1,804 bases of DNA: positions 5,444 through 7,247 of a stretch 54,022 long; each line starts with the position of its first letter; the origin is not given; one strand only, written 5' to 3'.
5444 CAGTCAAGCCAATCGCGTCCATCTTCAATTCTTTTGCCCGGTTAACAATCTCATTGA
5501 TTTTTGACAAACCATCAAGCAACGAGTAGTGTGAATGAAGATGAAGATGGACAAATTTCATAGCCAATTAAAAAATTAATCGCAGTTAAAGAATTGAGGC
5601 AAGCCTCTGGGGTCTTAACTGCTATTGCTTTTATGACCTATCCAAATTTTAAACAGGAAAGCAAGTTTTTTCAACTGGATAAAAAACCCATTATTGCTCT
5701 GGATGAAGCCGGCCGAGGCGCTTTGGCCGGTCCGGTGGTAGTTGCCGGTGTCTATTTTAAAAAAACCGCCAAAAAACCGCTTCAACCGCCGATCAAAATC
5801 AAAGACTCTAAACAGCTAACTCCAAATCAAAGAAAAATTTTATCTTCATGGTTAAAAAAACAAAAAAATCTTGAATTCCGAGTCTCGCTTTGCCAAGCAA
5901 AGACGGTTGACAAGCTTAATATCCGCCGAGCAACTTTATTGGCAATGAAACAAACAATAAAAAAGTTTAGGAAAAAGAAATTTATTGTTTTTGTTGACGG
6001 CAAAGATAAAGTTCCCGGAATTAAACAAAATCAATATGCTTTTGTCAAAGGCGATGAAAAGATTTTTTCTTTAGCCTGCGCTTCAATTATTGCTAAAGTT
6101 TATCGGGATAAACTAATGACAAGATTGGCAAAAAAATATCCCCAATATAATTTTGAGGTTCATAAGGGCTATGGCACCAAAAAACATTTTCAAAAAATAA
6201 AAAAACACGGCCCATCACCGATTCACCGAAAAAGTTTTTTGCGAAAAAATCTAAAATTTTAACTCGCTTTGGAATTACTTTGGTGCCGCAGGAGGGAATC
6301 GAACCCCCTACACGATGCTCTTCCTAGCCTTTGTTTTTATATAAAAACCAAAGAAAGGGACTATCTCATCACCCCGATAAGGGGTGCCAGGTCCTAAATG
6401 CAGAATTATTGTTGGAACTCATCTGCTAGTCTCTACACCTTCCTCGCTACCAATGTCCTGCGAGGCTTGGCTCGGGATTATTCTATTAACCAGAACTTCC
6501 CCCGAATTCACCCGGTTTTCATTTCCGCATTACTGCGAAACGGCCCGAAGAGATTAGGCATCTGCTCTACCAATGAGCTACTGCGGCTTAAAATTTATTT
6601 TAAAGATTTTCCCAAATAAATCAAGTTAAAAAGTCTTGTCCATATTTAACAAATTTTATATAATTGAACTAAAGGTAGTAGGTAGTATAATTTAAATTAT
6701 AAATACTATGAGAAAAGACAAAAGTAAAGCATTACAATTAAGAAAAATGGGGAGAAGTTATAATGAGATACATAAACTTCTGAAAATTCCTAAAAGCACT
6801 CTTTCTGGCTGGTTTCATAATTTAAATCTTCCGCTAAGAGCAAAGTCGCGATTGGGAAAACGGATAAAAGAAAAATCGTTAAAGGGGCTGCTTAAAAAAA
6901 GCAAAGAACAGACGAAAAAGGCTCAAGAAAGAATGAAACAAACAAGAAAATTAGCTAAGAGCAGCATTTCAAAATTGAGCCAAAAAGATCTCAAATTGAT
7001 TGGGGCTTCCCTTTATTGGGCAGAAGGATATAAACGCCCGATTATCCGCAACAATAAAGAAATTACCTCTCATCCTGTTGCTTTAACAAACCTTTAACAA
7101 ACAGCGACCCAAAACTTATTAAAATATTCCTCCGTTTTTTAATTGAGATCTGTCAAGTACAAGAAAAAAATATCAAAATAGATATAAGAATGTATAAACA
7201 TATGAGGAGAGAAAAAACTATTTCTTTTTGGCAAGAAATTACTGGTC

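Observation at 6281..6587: tRNA-Phe(GAA) gene split by a 232-nt group I intron between U33 and G34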

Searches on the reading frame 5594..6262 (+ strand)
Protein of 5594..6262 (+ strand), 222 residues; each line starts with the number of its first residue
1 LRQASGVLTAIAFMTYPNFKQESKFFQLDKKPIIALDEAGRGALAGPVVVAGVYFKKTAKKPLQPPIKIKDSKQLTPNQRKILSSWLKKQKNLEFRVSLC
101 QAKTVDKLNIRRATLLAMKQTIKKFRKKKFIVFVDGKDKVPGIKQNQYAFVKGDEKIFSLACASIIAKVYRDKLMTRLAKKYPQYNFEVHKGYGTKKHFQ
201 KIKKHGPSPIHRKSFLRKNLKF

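Call 19: search_protein_families(library=pfam, proteins=[window:5594-6262:+], max_evalue=0.1)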
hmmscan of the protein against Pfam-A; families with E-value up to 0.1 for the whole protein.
window:5594-6262:+ (222 aa): 1 family
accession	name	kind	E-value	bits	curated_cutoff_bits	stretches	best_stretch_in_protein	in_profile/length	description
PF01351.25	RNase_HII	-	2.7e-38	132.3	25.8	1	36-216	3-197/199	Ribonuclease HII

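Call 24: find_encoding_contigs(protein=window:5594-6262:+, flank=3000, max_places=6)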
Protein window:5594-6262:+ (222 aa): no gene with exactly this product is on record in the collection.

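Call 84: find_homologous_proteins(query=window:5633-6262:+, max_evalue=1e-20)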
Query window:5633-6262:+ (209 aa): 7775 proteins with E <= 1e-20 among 8000 candidates; the best 120 are listed.
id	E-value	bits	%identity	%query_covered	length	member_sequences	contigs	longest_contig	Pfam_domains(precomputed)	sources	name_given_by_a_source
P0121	2.6e-131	453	100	100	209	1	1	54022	PF01351.26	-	-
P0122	1.7e-99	350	75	98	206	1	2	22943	PF01351.26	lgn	-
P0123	8.4e-84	298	67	98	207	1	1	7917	PF01351.26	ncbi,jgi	jgi:ribonuclease HII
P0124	5.9e-82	292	65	98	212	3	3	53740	PF01351.26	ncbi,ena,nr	ncbi:MAG: Ribonuclease HII [Parcubacteria group bacterium GW2011_GWC1_45_9]|nr:MAG: Ribonuclease HII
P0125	2.8e-80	287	63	98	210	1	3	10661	PF01351.26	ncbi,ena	-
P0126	6.2e-80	286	63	97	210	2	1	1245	PF01351.26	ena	-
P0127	7.0e-80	286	62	98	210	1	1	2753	PF01351.26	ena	-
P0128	3.4e-79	283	62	98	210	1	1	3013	PF01351.26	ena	-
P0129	5.0e-79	283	63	97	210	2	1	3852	PF01351.26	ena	-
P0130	7.4e-79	282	62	98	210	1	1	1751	PF01351.26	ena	-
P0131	1.4e-78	281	63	97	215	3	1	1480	PF01351.26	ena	-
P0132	6.5e-77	276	63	95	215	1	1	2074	PF01351.26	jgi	jgi:ribonuclease HII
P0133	1.2e-76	275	63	97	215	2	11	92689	PF01351.26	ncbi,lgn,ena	-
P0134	4.7e-75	270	62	98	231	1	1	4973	PF01351.26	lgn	-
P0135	2.0e-72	261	61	94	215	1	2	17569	PF01351.26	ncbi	-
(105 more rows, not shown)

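Call 85: find_encoding_contigs(protein=P0122, flank=3500, max_places=2)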
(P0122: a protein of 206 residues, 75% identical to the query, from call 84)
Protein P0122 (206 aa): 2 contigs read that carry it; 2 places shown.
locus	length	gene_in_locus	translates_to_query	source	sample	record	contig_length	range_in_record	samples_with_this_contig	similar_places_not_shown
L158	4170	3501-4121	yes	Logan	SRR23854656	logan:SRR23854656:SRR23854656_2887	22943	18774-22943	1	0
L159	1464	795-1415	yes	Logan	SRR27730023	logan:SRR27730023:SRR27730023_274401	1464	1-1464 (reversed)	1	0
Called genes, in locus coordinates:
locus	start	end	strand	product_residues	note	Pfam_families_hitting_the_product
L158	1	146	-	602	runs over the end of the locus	PF06068:TIP49 (faint), PF00004:AAA, PF07728:AAA_5 (faint), PF13521:AAA_28 (faint), PF20720:nSTAND3 (faint), PF17862:AAA_lid_3, PF01434:Peptidase_M41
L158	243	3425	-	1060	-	PF02811:PHP, PF07733:DNA_pol3_alpha, PF17657:DNA_pol3_finger, PF14579:HHH_6, PF01336:tRNA_anti-codon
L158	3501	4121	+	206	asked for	PF01351:RNase_HII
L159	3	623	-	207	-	?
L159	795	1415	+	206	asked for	PF01351:RNase_HII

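Call 86: find_encoding_contigs(protein=P0124, flank=3500, max_places=2)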
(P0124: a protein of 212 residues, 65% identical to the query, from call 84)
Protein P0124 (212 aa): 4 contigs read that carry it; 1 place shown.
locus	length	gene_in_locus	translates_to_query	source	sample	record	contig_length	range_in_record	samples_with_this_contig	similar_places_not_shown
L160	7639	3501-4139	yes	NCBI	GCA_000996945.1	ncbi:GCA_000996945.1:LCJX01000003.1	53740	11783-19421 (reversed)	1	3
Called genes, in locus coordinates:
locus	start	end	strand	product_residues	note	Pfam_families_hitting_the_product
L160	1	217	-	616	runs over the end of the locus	PF06480:FtsH_ext, PF00004:AAA, PF07728:AAA_5 (weak), PF20720:nSTAND3 (faint), PF17862:AAA_lid_3, PF01434:Peptidase_M41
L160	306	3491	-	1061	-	PF02811:PHP, PF07733:DNA_pol3_alpha, PF17657:DNA_pol3_finger, PF14579:HHH_6, PF01336:tRNA_anti-codon (weak)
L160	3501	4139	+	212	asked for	PF01351:RNase_HII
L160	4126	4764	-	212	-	PF25199:nSTAND_NTPase5 (faint), PF13671:AAA_33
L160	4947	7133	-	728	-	PF17191:RecG_wedge, PF01336:tRNA_anti-codon (faint), PF04851:ResIII, PF00270:DEAD, PF22590:Cas3-like_C_2 (faint), PF00271:Helicase_C, PF19833:RecG_dom3_C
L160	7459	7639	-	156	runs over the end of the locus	-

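Call 87: find_encoding_contigs(protein=P0133, flank=3500, max_places=2)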
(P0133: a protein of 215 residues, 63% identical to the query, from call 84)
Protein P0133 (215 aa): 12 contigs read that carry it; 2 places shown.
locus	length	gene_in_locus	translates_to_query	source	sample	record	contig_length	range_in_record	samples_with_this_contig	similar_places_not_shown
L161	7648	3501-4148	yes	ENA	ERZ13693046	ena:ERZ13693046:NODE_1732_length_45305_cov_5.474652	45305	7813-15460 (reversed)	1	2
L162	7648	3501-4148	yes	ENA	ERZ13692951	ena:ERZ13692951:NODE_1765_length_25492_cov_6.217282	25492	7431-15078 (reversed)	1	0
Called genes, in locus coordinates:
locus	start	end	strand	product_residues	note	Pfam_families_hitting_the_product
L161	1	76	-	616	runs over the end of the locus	PF06480:FtsH_ext, PF20720:nSTAND3 (faint), PF00004:AAA, PF07728:AAA_5 (weak), PF17862:AAA_lid_3, PF01434:Peptidase_M41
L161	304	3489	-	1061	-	PF02811:PHP, PF07733:DNA_pol3_alpha, PF17657:DNA_pol3_finger, PF14579:HHH_6, PF01336:tRNA_anti-codon (weak)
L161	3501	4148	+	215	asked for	PF01351:RNase_HII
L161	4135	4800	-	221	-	PF13671:AAA_33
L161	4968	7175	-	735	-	PF17191:RecG_wedge, PF01336:tRNA_anti-codon (faint), PF00270:DEAD, PF04851:ResIII, PF22590:Cas3-like_C_2 (faint), PF00271:Helicase_C, PF19833:RecG_dom3_C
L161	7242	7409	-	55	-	-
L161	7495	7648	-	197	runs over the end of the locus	PF00753:Lactamase_B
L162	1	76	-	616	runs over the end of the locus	PF06480:FtsH_ext, PF20720:nSTAND3 (faint), PF00004:AAA, PF07728:AAA_5 (weak), PF17862:AAA_lid_3, PF01434:Peptidase_M41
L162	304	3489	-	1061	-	PF02811:PHP, PF07733:DNA_pol3_alpha, PF17657:DNA_pol3_finger, PF14579:HHH_6, PF01336:tRNA_anti-codon (weak)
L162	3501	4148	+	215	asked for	PF01351:RNase_HII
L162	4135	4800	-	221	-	PF13671:AAA_33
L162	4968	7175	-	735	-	PF17191:RecG_wedge, PF01336:tRNA_anti-codon (faint), PF00270:DEAD, PF04851:ResIII, PF22590:Cas3-like_C_2 (faint), PF00271:Helicase_C, PF19833:RecG_dom3_C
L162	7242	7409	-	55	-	-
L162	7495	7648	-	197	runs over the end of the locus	PF00753:Lactamase_B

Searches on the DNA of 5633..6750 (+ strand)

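Call 4: search_rna_families(source=window, start=6150, end=6750, threshold=evalue, max_evalue=1, show_alignments=4)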
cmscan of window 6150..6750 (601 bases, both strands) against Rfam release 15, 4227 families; matches with E-value up to 1: 1.
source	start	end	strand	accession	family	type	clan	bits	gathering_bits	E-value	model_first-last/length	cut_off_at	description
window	6329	6565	-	RF00028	Intron_gpI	Intron;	-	54.2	50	5.3e-13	1-253/253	no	Group I catalytic intron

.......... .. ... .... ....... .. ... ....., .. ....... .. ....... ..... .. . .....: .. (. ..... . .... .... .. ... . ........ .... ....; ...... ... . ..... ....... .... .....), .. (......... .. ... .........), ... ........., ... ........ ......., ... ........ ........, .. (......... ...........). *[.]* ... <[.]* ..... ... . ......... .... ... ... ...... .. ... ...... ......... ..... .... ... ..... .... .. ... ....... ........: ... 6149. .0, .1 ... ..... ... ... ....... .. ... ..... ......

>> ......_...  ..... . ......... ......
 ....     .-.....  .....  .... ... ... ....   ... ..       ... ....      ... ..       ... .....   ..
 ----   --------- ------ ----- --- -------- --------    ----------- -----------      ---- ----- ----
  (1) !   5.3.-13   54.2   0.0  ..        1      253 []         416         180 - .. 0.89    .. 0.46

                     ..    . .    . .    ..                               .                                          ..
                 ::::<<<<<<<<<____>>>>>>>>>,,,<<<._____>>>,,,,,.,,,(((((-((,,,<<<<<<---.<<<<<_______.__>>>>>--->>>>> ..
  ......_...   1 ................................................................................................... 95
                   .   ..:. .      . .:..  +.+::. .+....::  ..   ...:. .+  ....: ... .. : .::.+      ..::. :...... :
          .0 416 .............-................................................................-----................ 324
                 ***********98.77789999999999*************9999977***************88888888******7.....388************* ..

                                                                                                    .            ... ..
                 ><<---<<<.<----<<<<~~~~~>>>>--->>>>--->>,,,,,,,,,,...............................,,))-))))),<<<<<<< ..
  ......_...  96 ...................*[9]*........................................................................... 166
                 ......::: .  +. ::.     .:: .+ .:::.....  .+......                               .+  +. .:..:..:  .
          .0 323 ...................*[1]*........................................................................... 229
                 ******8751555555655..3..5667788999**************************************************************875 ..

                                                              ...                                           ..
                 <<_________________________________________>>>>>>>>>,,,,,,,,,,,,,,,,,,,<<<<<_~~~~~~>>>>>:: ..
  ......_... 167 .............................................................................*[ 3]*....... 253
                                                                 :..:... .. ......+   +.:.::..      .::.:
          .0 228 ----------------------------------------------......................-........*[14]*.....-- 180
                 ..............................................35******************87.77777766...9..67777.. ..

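Call 119: search_rna_families(sources=[L139, L009, L018, L036, L049, L052, L073, L098, L006, L056, L063, L147, L152, L155, L163, L165, L167, L160, L161], threshold=gathering)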
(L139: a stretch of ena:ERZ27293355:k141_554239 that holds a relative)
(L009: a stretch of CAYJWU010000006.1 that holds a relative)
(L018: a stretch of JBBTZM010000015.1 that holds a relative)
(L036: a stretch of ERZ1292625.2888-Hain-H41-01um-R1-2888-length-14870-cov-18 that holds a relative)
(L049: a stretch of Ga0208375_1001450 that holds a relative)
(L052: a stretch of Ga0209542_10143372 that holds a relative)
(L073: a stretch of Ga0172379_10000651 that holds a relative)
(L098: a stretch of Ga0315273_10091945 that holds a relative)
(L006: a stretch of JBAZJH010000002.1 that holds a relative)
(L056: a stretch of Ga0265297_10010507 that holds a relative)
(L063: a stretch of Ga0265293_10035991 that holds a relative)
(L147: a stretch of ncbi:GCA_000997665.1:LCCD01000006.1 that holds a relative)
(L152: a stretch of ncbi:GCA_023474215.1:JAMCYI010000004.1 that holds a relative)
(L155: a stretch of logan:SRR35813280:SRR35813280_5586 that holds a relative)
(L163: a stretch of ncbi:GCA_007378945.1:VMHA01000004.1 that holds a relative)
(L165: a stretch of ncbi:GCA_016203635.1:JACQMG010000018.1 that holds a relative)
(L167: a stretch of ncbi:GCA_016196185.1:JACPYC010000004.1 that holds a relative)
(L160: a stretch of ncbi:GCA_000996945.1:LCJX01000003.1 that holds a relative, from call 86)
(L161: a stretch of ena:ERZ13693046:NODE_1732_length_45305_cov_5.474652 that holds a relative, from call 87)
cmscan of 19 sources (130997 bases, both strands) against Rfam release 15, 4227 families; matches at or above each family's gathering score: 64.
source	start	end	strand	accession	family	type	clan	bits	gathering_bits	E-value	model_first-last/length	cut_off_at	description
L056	3305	4781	-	RF00177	SSU_rRNA_bacteria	Gene; rRNA;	CL00111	1455.5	50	0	1-1533/1533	no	Bacterial small subunit ribosomal RNA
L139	4056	5711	+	RF02541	LSU_rRNA_bacteria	Gene; rRNA;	CL00112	686.1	50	2.5e-222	1-1013/2925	3'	Bacterial large subunit ribosomal RNA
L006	6000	6260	-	RF00028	Intron_gpI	Intron;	-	109.8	50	2.5e-27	1-253/253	no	Group I catalytic intron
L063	3949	4195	-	RF00028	Intron_gpI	Intron;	-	86.1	50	3.2e-20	1-253/253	no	Group I catalytic intron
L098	126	370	+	RF00028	Intron_gpI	Intron;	-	84.8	50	7.9e-20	1-253/253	no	Group I catalytic intron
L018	476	739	+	RF00028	Intron_gpI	Intron;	-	82.7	50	3.2e-19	1-253/253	no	Group I catalytic intron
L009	611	840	-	RF00028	Intron_gpI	Intron;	-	82.6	50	3.6e-19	1-253/253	no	Group I catalytic intron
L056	2555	2797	-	RF00028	Intron_gpI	Intron;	-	80.6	50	1.4e-18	1-253/253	no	Group I catalytic intron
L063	4332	4405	-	RF00005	tRNA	Gene; tRNA;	CL00001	78.4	29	3.1e-15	1-71/71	no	tRNA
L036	13174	13392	+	RF00028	Intron_gpI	Intron;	-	77.3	50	1.3e-17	1-253/253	no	Group I catalytic intron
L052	320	560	-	RF00028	Intron_gpI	Intron;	-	76.6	50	2.1e-17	1-253/253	no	Group I catalytic intron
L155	1483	1556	+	RF00005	tRNA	Gene; tRNA;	CL00001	76.6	29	9.9e-15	1-71/71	no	tRNA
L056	2946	3019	-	RF00005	tRNA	Gene; tRNA;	CL00001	76.4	29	1.1e-14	1-71/71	no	tRNA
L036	9997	10069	+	RF00005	tRNA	Gene; tRNA;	CL00001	74.7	29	3.3e-14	1-71/71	no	tRNA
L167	996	1067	+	RF00005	tRNA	Gene; tRNA;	CL00001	73.1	29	9.2e-14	1-71/71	no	tRNA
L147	4060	4131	+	RF00005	tRNA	Gene; tRNA;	CL00001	72.8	29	1.1e-13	1-71/71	no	tRNA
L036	8866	8939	+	RF00005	tRNA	Gene; tRNA;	CL00001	72.7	29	1.2e-13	1-71/71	no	tRNA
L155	2703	2773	+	RF00005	tRNA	Gene; tRNA;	CL00001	72.7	29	1.1e-13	1-71/71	no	tRNA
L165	521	592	+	RF00005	tRNA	Gene; tRNA;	CL00001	72.7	29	1.1e-13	1-71/71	no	tRNA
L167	2202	2272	+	RF00005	tRNA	Gene; tRNA;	CL00001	72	29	1.9e-13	1-71/71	no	tRNA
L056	2348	2421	-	RF00005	tRNA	Gene; tRNA;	CL00001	71.2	29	2.9e-13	1-71/71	no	tRNA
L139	1880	1951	+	RF00005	tRNA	Gene; tRNA;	CL00001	70.6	29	4.4e-13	1-71/71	no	tRNA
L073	4086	4159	-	RF00005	tRNA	Gene; tRNA;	CL00001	69.8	29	7.2e-13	1-71/71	no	tRNA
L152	590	660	-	RF00005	tRNA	Gene; tRNA;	CL00001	69.8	29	7.3e-13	1-71/71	no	tRNA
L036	13014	13086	+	RF00005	tRNA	Gene; tRNA;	CL00001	69.6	29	8.3e-13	1-71/71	no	tRNA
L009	1622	1694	-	RF00005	tRNA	Gene; tRNA;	CL00001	69.4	29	9.4e-13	1-71/71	no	tRNA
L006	4996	5066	-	RF00005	tRNA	Gene; tRNA;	CL00001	69.4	29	9.6e-13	1-71/71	no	tRNA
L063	3750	3823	-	RF00005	tRNA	Gene; tRNA;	CL00001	69.3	29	9.9e-13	1-71/71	no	tRNA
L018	1037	1108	-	RF00005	tRNA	Gene; tRNA;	CL00001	68.3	29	1.9e-12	1-71/71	no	tRNA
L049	9925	10175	-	RF00028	Intron_gpI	Intron;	-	67.9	50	9.1e-15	1-253/253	no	Group I catalytic intron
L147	1592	1842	-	RF00028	Intron_gpI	Intron;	-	67.9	50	9.1e-15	1-253/253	no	Group I catalytic intron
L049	9429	9501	+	RF00005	tRNA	Gene; tRNA;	CL00001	66.6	29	5.7e-12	1-71/71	no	tRNA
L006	6634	6705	+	RF00005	tRNA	Gene; tRNA;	CL00001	66.6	29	5.5e-12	1-71/71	no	tRNA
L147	1096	1168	+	RF00005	tRNA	Gene; tRNA;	CL00001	66.6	29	5.7e-12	1-71/71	no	tRNA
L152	4241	4312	-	RF00005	tRNA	Gene; tRNA;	CL00001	66.3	29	6.6e-12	1-71/71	no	tRNA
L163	987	1058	+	RF00005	tRNA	Gene; tRNA;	CL00001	66.1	29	7.8e-12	1-71/71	no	tRNA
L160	4793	4864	-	RF00005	tRNA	Gene; tRNA;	CL00001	65.8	29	9e-12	1-71/71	no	tRNA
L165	2191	2261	+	RF00005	tRNA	Gene; tRNA;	CL00001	64.8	29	1.8e-11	1-71/71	no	tRNA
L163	2515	2585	+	RF00005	tRNA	Gene; tRNA;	CL00001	64.7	29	1.8e-11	1-71/71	no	tRNA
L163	2232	2461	+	RF00028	Intron_gpI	Intron;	-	64.6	50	8.7e-14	1-253/253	no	Group I catalytic intron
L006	7025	7096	+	RF00005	tRNA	Gene; tRNA;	CL00001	64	29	2.8e-11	1-71/71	no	tRNA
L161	4769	4840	-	RF00005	tRNA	Gene; tRNA;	CL00001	63.9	29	3.1e-11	1-71/71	no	tRNA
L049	11036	11106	+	RF00005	tRNA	Gene; tRNA;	CL00001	61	29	2e-10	1-71/71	no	tRNA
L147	2703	2773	+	RF00005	tRNA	Gene; tRNA;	CL00001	61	29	2e-10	1-71/71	no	tRNA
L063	4238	4310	-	RF00005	tRNA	Gene; tRNA;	CL00001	59.6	29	4.8e-10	1-71/71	no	tRNA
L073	4002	4082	-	RF00005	tRNA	Gene; tRNA;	CL00001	59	29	6.6e-10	1-71/71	no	tRNA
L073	4575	4646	+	RF00005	tRNA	Gene; tRNA;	CL00001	58.7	29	8.2e-10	1-71/71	no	tRNA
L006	6490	6560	-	RF00005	tRNA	Gene; tRNA;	CL00001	58.4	29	9.7e-10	1-71/71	no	tRNA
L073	4723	4793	+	RF00005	tRNA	Gene; tRNA;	CL00001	58.3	29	1.1e-09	1-71/71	no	tRNA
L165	1160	1377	-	RF00028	Intron_gpI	Intron;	-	58.2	50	7.4e-12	1-253/253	no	Group I catalytic intron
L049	5841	5923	+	RF00005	tRNA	Gene; tRNA;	CL00001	58.1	29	1.2e-09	1-71/71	no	tRNA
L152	4383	4453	+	RF00005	tRNA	Gene; tRNA;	CL00001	57.6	29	1.6e-09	1-71/71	no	tRNA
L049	5716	5787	+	RF00005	tRNA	Gene; tRNA;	CL00001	57.4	29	1.9e-09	1-71/71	no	tRNA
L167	1190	1416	+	RF00028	Intron_gpI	Intron;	-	56.7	50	2e-11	1-253/253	no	Group I catalytic intron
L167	1074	1145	+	RF00005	tRNA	Gene; tRNA;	CL00001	56.6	29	3.2e-09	1-71/71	no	tRNA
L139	503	574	-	RF00005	tRNA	Gene; tRNA;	CL00001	54.3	29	1.3e-08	1-71/71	no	tRNA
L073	4798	4880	+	RF00005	tRNA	Gene; tRNA;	CL00001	53.5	29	2.2e-08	1-71/71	no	tRNA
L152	2734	2957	+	RF00028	Intron_gpI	Intron;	-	53.2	50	2.3e-10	1-253/253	no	Group I catalytic intron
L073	3915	3997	-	RF00005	tRNA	Gene; tRNA;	CL00001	49.4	29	3.1e-07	1-71/71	no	tRNA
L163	891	973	+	RF00005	tRNA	Gene; tRNA;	CL00001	48.2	29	6.5e-07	1-71/71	no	tRNA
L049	9331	9412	+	RF00005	tRNA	Gene; tRNA;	CL00001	47.5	29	1e-06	1-71/71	no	tRNA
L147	998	1079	+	RF00005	tRNA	Gene; tRNA;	CL00001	47.5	29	1e-06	1-71/71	no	tRNA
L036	12916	12997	+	RF00005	tRNA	Gene; tRNA;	CL00001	46.8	29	1.5e-06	1-71/71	no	tRNA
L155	1627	1731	+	RF00005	tRNA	Gene; tRNA;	CL00001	29.5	29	0.09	1-71/71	no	tRNA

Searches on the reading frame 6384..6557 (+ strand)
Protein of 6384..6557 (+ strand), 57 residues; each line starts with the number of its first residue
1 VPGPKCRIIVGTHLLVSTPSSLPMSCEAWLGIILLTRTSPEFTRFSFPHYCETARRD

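Call 19: search_protein_families(library=pfam, proteins=[window:6384-6557:+], max_evalue=0.1)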
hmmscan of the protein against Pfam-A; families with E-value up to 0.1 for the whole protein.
window:6384-6557:+ (57 aa): 0 families

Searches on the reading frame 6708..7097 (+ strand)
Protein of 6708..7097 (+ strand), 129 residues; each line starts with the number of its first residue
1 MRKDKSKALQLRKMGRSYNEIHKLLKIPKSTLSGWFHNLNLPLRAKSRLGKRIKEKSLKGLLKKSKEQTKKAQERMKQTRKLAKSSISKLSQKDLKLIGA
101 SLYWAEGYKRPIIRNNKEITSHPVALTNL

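Call 19: search_protein_families(library=pfam, proteins=[window:6708-7097:+], max_evalue=0.1)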
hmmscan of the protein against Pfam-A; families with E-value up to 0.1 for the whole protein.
window:6708-7097:+ (129 aa): 5 families
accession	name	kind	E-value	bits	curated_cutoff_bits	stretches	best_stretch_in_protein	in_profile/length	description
PF25787.1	HTH_SB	-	0.00022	21.4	43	1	6-32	13-39/53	Sleeping Beauty transposase HTH domain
PF04218.19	CENP-B_N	-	0.002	18.2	21.2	1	3-38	10-45/53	CENP-B N-terminal DNA-binding domain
PF13384.12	HTH_23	-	0.0032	17.7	24.6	1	4-39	6-41/50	Homeodomain-like domain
PF13518.12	HTH_28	-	0.048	14.2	25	0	7-38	4-35/52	Helix-turn-helix domain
PF20131.4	MC3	-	0.057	13.3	23.2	1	41-95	45-102/159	ABC-three component (ABC-3C) system Middle Component 3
